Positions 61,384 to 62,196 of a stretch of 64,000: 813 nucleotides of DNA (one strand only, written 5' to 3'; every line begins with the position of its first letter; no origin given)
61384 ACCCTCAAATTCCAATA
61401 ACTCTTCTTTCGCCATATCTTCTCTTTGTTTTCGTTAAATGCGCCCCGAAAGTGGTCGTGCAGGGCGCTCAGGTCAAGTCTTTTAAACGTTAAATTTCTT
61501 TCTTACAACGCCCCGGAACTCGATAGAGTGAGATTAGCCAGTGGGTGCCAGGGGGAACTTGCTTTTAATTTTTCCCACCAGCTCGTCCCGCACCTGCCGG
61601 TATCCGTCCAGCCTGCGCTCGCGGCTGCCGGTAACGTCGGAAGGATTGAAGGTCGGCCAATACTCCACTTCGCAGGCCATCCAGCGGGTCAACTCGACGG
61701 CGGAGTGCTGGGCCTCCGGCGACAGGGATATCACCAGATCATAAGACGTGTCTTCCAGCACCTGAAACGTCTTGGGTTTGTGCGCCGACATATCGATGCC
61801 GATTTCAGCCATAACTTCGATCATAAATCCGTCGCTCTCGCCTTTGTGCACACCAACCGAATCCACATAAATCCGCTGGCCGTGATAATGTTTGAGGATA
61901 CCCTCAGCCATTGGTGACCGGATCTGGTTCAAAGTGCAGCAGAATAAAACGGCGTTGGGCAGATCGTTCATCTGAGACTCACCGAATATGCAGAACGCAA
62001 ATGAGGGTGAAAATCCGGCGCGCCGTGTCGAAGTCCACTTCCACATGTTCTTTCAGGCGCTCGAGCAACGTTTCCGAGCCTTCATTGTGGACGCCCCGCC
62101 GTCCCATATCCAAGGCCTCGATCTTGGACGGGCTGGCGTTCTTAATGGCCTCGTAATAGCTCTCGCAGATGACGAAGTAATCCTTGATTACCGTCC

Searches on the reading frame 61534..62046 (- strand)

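Call 74: search_protein_families(library=pfam, proteins=[window:61534-62046:-], max_evalue=0.001)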
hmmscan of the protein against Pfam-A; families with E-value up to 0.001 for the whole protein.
window:61534-62046:- (170 aa): 1 family
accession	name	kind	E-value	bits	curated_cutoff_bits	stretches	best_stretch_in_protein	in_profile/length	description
PF01451.26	LMWPc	-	2.5e-15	57.4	23.2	1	33-157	1-137/144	Low molecular weight phosphotyrosine protein phosphatase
